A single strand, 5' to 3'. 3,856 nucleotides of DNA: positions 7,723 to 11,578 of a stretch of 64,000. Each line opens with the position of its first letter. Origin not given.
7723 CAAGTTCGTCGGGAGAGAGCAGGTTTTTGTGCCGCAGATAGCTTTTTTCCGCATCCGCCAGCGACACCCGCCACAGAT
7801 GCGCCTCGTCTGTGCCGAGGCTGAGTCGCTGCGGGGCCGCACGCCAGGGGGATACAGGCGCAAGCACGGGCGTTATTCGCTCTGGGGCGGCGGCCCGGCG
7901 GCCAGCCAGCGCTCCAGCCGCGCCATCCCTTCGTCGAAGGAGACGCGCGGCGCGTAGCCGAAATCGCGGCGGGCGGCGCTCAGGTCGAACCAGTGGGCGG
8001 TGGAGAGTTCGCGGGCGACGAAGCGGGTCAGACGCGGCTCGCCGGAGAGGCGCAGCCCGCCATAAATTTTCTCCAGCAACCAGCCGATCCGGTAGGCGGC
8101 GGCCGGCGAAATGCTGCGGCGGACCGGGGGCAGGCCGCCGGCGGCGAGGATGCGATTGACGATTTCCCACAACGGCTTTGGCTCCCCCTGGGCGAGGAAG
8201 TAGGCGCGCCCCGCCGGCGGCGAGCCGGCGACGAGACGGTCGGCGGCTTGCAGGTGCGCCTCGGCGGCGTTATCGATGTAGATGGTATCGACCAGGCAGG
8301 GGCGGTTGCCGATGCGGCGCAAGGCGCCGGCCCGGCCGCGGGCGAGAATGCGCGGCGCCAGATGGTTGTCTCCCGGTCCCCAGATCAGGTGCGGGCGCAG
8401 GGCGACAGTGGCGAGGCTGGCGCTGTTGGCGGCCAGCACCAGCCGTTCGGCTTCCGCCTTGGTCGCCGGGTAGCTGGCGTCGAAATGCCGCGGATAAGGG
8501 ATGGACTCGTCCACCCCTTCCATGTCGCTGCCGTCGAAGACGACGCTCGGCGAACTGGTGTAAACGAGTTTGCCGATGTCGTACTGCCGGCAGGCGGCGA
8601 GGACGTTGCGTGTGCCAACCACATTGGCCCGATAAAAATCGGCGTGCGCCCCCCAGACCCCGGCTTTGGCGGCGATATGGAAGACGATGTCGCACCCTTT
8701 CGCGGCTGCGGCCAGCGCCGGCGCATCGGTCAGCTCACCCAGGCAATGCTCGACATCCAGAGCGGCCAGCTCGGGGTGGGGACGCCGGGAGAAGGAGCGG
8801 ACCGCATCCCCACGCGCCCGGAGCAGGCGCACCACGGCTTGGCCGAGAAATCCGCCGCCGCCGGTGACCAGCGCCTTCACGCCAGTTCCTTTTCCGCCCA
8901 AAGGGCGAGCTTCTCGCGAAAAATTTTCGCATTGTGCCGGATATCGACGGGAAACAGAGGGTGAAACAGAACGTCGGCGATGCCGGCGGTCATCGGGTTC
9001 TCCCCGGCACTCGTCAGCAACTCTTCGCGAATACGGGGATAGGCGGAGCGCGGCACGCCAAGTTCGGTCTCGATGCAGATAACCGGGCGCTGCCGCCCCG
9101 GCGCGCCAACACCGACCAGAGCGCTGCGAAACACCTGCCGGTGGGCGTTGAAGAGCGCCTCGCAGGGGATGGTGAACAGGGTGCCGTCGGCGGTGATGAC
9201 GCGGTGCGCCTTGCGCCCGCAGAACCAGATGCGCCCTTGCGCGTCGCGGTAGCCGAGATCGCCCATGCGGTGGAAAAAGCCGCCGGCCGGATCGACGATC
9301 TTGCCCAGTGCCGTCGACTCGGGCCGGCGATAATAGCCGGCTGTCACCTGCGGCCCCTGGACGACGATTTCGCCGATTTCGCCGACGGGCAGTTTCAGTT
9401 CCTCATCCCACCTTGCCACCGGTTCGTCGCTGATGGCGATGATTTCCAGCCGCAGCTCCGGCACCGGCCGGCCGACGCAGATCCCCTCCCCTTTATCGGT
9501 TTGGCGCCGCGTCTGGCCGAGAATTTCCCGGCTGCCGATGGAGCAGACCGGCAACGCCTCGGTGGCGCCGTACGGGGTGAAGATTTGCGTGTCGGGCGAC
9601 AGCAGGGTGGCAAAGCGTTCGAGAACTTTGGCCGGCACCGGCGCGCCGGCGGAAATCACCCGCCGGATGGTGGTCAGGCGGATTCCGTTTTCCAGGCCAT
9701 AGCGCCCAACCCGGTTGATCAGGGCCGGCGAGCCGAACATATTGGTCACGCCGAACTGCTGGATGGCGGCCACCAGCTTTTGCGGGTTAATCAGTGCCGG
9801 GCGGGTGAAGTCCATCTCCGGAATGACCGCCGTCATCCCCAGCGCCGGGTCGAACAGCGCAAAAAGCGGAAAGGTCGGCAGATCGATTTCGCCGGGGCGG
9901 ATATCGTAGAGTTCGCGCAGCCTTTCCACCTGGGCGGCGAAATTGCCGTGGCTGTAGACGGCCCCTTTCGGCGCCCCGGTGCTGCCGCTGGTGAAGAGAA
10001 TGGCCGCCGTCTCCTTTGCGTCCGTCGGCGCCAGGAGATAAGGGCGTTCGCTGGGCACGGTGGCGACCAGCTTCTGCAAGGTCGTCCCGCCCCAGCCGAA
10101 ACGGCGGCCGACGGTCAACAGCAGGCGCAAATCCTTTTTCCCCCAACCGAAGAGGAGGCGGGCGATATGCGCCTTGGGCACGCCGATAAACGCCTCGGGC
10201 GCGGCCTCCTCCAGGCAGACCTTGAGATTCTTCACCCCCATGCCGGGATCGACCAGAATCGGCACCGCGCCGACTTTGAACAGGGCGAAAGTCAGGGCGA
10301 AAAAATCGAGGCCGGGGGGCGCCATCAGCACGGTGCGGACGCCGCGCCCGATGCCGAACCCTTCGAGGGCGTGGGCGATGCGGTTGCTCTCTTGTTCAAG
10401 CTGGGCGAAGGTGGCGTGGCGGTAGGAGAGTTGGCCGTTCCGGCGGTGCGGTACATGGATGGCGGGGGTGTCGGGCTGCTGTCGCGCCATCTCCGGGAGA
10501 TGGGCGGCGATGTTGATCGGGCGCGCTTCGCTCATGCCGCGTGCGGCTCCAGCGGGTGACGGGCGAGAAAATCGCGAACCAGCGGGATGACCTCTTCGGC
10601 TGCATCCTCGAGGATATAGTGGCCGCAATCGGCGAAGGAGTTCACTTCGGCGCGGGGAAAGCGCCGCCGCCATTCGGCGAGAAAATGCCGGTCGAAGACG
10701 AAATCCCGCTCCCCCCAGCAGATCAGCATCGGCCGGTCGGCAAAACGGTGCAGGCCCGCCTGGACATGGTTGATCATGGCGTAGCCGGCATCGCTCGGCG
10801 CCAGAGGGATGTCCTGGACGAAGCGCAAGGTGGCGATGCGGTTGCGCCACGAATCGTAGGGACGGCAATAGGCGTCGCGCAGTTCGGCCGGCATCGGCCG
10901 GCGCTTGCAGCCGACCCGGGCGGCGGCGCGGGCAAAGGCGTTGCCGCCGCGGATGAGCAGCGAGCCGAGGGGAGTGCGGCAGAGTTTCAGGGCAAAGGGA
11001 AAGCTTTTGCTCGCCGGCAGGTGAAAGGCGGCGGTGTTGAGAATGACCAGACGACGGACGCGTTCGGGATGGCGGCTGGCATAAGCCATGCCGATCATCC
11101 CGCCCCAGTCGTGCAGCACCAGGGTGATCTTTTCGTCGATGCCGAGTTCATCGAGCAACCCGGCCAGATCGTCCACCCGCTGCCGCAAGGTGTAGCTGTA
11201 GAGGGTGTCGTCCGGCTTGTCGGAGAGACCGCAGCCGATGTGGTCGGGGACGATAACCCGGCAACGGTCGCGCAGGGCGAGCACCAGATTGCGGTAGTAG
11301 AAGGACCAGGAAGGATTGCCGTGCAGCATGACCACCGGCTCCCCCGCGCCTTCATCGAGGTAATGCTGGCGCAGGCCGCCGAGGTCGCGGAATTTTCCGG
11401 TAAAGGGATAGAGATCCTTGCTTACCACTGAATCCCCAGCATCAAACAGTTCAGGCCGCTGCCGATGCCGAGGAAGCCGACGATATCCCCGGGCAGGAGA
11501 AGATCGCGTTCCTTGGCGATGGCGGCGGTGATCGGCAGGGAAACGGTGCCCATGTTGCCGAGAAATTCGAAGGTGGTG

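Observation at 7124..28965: One 21.8-kb co-directional unit fuses an anaerobic PUFA-type synthase (PfaD-PfaA-PfaC) to a complete OleABCD olefin pathway plus its PPTase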

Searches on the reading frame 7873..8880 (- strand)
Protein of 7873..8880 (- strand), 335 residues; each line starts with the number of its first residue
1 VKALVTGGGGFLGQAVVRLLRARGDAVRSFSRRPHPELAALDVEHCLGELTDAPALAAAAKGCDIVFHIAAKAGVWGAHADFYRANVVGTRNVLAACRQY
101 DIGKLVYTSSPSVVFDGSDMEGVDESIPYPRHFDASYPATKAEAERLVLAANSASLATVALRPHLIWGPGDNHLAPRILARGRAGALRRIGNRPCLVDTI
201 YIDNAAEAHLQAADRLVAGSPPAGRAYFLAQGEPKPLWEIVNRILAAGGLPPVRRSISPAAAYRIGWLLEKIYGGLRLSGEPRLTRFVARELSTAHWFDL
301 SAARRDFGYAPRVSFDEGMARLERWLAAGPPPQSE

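Call 5: search_protein_families(library=pfam, proteins=[window:7873-8880:-], max_evalue=0.001)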
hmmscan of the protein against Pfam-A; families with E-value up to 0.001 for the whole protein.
window:7873-8880:- (335 aa): 7 families
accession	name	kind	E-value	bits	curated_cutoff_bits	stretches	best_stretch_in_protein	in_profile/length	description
PF01073.25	3Beta_HSD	-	2.7e-50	171.4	22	1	4-250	1-270/280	3-beta hydroxysteroid dehydrogenase/isomerase family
PF01370.27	Epimerase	-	5.4e-33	114.8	20.9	1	3-220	1-232/240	NAD dependent epimerase/dehydratase family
PF07993.18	NAD_binding_4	-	3.2e-14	53.2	20.1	1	58-168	84-209/258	Male sterility protein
PF13460.12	NAD_binding_10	-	1.7e-13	51.3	27.2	1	7-150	1-133/184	NAD(P)H-binding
PF04321.23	RmlD_sub_bind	-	4.2e-12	46.2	27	1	1-172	1-157/287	RmlD substrate binding domain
PF16363.11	GDP_Man_Dehyd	-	7.3e-12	45.8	27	1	4-151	1-167/332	GDP-mannose 4,6 dehydratase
PF02719.21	Polysacc_synt_2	-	2.8e-07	30.4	20.2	1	4-110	2-128/293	Polysaccharide biosynthesis protein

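Call 6: search_protein_families(library=ncbifam, proteins=[window:7873-8880:-], max_evalue=0.00001)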
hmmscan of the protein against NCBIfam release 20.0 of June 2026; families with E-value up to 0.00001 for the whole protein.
window:7873-8880:- (335 aa): 16 families
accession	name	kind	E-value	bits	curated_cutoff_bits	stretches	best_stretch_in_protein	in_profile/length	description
NF042422.1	oxyalk_red_OleD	equivalog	2e-132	441.5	580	1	1-325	1-327/329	2-alkyl-3-oxoalkanoate reductase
NF042423.1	oxyalk_red_Shew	equivalog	1.8e-121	405.3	580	1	2-322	10-331/331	2-alkyl-3-oxoalkanoate reductase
TIGR03466.1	HpnA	hypoth_equivalog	9e-45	153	367.65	1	1-327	1-322/327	hopanoid-associated sugar epimerase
NF052578.1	StrlDmthSdmBMthl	equivalog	4.8e-27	95.6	600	1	1-312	1-309/328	sterol demethylase protein SdmB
TIGR04180.1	EDH_00030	hypoth_equivalog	4.1e-17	62.2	475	1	4-210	2-222/297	NAD-dependent 4,6-dehydratase LegB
TIGR01179.1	galE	equivalog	2.5e-14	52.9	262.3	1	3-162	2-172/332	UDP-glucose 4-epimerase GalE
TIGR01746.1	Thioester-redct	subfamily_domain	1.7e-11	44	213.35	1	60-168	86-197/371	thioester reductase domain-containing protein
NF004520.0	PRK05865.1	equivalog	3.9e-11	41.6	1509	1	1-180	1-142/854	sugar epimerase family protein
NF043036.1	ErythonDh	equivalog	6.8e-11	41.9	325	1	1-148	1-160/321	D-erythronate dehydrogenase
NF058621.1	DiazavRedAvaA7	equivalog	1.5e-10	41.2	400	1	1-219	1-225/304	3-diazoavenalumate denitrifying reductase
TIGR01181.1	dTDP_gluc_dehyt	equivalog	4.4e-10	39.1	365.1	1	3-326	2-311/321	dTDP-glucose 4,6-dehydratase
NF005539.0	PRK07201.1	equivalog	2.1e-09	36.7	549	1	1-252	1-270/657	SDR family oxidoreductase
NF041293.1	G6PDh_Azf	equivalog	4.6e-09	36.1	400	1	3-114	5-119/252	NAD-dependent glucose-6-phosphate dehydrogenase Azf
TIGR02622.1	CDP_4_6_dhtase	equivalog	4.7e-08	32.6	278.45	1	2-106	6-124/352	CDP-glucose 4,6-dehydratase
TIGR01214.1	rmlD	equivalog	2e-06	27.1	224.05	1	3-155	2-142/285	dTDP-4-dehydrorhamnose reductase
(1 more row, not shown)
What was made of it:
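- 7873..8880 (-): oleD: NAD(P)H-dependent 2-alkyl-3-oxoalkanoate reductase. NF042422 gives E 2e-132 at 441 bits, below its 580-bit cutoff, and is the best hit by far (call 6).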

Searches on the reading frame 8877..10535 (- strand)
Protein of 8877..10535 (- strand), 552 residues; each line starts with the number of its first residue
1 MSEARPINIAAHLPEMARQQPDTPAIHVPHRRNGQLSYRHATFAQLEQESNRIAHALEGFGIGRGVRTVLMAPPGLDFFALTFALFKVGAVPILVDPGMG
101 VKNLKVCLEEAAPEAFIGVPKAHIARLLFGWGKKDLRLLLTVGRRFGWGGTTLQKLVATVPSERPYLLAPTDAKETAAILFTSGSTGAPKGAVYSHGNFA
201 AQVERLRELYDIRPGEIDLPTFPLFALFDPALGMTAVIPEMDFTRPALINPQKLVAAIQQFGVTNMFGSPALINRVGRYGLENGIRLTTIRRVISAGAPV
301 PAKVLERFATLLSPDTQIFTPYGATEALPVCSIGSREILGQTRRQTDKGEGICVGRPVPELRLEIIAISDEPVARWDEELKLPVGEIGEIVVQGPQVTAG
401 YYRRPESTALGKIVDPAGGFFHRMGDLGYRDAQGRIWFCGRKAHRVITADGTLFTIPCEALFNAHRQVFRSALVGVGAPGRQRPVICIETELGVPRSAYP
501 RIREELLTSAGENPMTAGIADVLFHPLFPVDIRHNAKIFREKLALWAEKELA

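Call 5: search_protein_families(library=pfam, proteins=[window:8877-10535:-], max_evalue=0.001)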
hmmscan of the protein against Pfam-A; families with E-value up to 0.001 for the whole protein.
window:8877-10535:- (552 aa): 1 family
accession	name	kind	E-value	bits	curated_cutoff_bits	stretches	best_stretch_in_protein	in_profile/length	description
PF00501.34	AMP-binding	-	4e-57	194.2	29.9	1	15-402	3-384/384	AMP-binding enzyme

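Call 6: search_protein_families(library=ncbifam, proteins=[window:8877-10535:-], max_evalue=0.00001)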
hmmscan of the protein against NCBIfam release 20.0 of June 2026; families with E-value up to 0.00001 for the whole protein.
window:8877-10535:- (552 aa): 94 families (the best 25 are shown)
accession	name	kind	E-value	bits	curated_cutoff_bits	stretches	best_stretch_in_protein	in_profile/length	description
NF006754.0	PRK09274.1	equivalog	1.5e-234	779.3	478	1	5-551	3-551/555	fatty acid CoA ligase family protein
NF045786.1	OlefBLtnSynXan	equivalog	6.1e-206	685.1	900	1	7-549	1-543/544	olefin beta-lactone synthetase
NF045785.1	OlefBLtnSynShew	equivalog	1e-203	677.7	850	1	8-548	2-552/552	olefin beta-lactone synthetase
NF004837.0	PRK06187.1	subfamily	1.1e-51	175.7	476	1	3-478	4-458/531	long-chain-fatty-acid--CoA ligase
TIGR01733.1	AA-adenyl-dom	subfamily_domain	1.4e-41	142.7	317.4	1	42-446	1-382/409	amino acid adenylation domain-containing protein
NF005702.0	PRK07514.1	subfamily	2.5e-36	125.1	558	1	38-479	27-437/506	malonyl-CoA synthase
NF006182.0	PRK08316.1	subfamily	1.3e-33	116.3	663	1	9-477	13-452/523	fatty acyl-CoA synthetase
NF005857.1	PRK07786.1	exception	3e-33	115.1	733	1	4-475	6-446/513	fatty-acid--CoA ligase FadD5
NF004114.0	PRK05605.1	equivalog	8.8e-33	113.5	766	1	171-481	218-509/575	long-chain-fatty-acid--CoA ligase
NF009233.0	PRK12583.1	subfamily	1.4e-32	112.8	832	2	172-477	199-485/558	fatty acid CoA ligase family protein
NF005801.1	PRK07656.1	equivalog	2.4e-31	109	657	1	39-476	25-437/500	FadD3 family acyl-CoA ligase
NF005714.0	PRK07529.1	subfamily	3.1e-31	108.4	632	1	153-475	197-508/640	acyl-CoA synthetase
TIGR03208.1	cyc_hxne_CoA_lg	equivalog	4.8e-30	104.8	792.3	1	9-475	24-472/538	cyclohexanecarboxylate-CoA ligase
NF052269.1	Staph_lig_FadD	equivalog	6.2e-30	104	650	1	39-478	26-429/499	long-chain-fatty-acid--CoA ligase FadD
NF005676.0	PRK07470.1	equivalog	2e-29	102.6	774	1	2-477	15-464/544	acyl-CoA synthetase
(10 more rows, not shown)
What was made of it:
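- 8877..10535 (-): oleC: AMP-dependent beta-lactone synthetase. The olefin beta-lactone synthetase models score 685 and 678 bits, below their strict cutoffs of 900 and 850 (call 6).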

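Call 38: search_solved_structures(query=window:8877-10535:-, max_evalue=1e-30)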
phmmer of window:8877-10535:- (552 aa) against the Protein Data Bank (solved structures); distinct sequences matched with E-value up to 1e-30: 0.
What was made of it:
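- Tried and rejected: PDB search with OleC found nothing at E ≤ 1e-30 (call 38).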

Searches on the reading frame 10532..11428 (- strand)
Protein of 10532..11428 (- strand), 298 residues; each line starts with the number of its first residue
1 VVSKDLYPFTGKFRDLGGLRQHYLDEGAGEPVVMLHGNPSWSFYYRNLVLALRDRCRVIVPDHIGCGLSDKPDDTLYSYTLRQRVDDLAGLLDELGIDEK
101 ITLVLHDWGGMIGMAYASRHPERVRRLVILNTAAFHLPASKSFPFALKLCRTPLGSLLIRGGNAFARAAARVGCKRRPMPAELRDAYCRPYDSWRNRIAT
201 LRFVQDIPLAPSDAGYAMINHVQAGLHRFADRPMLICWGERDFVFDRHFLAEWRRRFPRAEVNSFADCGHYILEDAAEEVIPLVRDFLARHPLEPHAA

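Call 5: search_protein_families(library=pfam, proteins=[window:10532-11428:-], max_evalue=0.001)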
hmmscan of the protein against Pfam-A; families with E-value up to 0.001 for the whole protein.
window:10532-11428:- (298 aa): 4 families
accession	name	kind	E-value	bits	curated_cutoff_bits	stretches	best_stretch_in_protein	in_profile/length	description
PF00561.26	Abhydrolase_1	-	4.4e-32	112.1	25.8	2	31-136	2-103/245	alpha/beta hydrolase fold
PF12697.13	Abhydrolase_6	-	1.2e-22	82.1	26.3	1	32-281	1-215/217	Alpha/beta hydrolase family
PF12146.15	Hydrolase_4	-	2.7e-10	40.4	27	1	32-275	7-237/239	Serine aminopeptidase, S33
PF10230.15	LIDHydrolase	-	0.00031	21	27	1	32-131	5-117/262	Lipid-droplet associated hydrolase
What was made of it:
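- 10532..11428 (-): oleB: alpha/beta hydrolase of the haloalkane-dehalogenase type (beta-lactone decarboxylase). Pfam Abhydrolase_1 (call 5).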

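Call 6: search_protein_families(library=ncbifam, proteins=[window:10532-11428:-], max_evalue=0.00001)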
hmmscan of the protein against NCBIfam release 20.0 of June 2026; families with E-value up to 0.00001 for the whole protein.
window:10532-11428:- (298 aa): 26 families (the best 25 are shown)
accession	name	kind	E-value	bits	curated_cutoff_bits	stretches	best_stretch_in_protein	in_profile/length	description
NF002938.0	PRK03592.1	equivalog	1.1e-50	172.7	241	1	12-291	13-292/298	haloalkane dehalogenase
NF002873.0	PRK03204.1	equivalog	4.3e-43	147.7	466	1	4-280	9-277/286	haloalkane dehalogenase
NF002043.0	PRK00870.1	subfamily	1.7e-39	136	265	1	15-290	25-300/302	haloalkane dehalogenase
NF045632.1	hydroxlase_HsaD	equivalog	2.2e-19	69.5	400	1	10-135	13-140/290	4,5:9,10-diseco-3-hydroxy-5,9,17-trioxoandrosta-1(10),2-diene-4-oate hydrolase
NF050089.1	i_nPHAscl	equivalog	2.8e-19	69.3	300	1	26-134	15-119/288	intracellular short-chain-length polyhydroxyalkanoate depolymerase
TIGR01250.1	pro_imino_pep_2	subfamily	2.5e-17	63.3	167.65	1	24-132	20-129/288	proline iminopeptidase-family hydrolase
TIGR02427.1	protocat_pcaD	equivalog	1.9e-16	60.2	255.85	1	45-134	29-114/251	3-oxoadipate enol-lactonase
TIGR03343.1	biphenyl_bphD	equivalog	8.1e-16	58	462.15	1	16-134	17-136/282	2-hydroxy-6-oxo-6-phenylhexa-2,4-dienoate hydrolase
NF011457.0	PRK14875.1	equivalog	1.3e-14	54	307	1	16-134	117-233/372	acetoin dehydrogenase dihydrolipoyllysine-residue acetyltransferase subunit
NF051487.1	bifunc_PcaCD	exception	1.4e-14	54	430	1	28-140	171-279/413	bifunctional 4-carboxymuconolactone decarboxylase/3-oxoadipate enol-lactonase PcaCD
NF051488.1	bifunc_PcaDC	exception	1.5e-14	54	390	1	41-135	25-114/375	bifunctional 3-oxoadipate enol-lactonase/4-carboxymuconolactone decarboxylase PcaDC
NF045948.1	ProImpepThrmp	equivalog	6e-14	52.2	500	1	16-131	9-127/291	proline iminopeptidase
TIGR03056.1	bchO_mg_che_rel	equivalog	6.2e-14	51.7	172.55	1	12-288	9-277/278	alpha/beta fold hydrolase BchO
NF045945.1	ProImpepLactob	equivalog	3.7e-13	49.6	400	1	29-133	27-132/293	proline iminopeptidase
TIGR03611.1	RutD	equivalog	5.7e-13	48.8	238.5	1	30-136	14-117/258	pyrimidine utilization protein D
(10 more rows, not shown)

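Call 37: search_solved_structures(query=window:10532-11428:-, max_evalue=1e-20)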
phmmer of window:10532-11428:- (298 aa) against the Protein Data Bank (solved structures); distinct sequences matched with E-value up to 1e-20: 113 (the best 60 are shown).
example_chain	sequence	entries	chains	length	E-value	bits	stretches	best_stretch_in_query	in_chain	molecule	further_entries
8ooh_A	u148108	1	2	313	8.2e-41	143.5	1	2-289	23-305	Alpha/beta fold hydrolase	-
8ckp_D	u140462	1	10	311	3.1e-40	141.6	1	2-290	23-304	Alpha/beta fold hydrolase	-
6y9g_A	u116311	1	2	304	3.3e-37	131.7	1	7-290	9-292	Ancestral haloalkane dehalogenase AncHLD5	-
5mxp_A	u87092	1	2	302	5.6e-36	127.6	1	7-294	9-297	Alpha/beta hydrolase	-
8oe6_A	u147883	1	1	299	9.4e-32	113.7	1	7-283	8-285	Structure of hyperstable haloalkane dehalogenase variant DhaA231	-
3u1t_A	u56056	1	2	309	2.6e-31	112.3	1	2-297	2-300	DmmA Haloalkane Dehalogenase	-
4c6h_A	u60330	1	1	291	3e-31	112.1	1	12-287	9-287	HALOALKANE DEHALOGENASE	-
4brz_A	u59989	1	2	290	3e-31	112.1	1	12-287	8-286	HALOALKANE DEHALOGENASE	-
5flk_A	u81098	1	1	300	4.6e-31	111.4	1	7-278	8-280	DHAA101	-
4e46_A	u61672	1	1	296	3.2e-30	108.7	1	7-278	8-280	Haloalkane dehalogenase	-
4hzg_A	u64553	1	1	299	4e-30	108.4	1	7-278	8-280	Haloalkane dehalogenase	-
1bn6_A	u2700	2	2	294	5.4e-30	107.9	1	7-277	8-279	HALOALKANE DEHALOGENASE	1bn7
1cqw_A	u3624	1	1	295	5.7e-30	107.9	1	7-277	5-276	HALOALKANE DEHALOGENASE; 1-CHLOROHEXANE HALIDOHYDROLASE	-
3g9x_A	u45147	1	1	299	5.8e-30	107.8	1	7-278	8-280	Haloalkane dehalogenase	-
6zvy_A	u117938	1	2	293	6.9e-30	107.6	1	7-258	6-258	Haloalkane dehalogenase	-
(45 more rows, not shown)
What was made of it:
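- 10532..11428 (-): Best matches are haloalkane dehalogenases (calls 6, 37).
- On OleABCD olefin pathway: Best NCBIfam and PDB matches are haloalkane dehalogenases (calls 6, 37).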
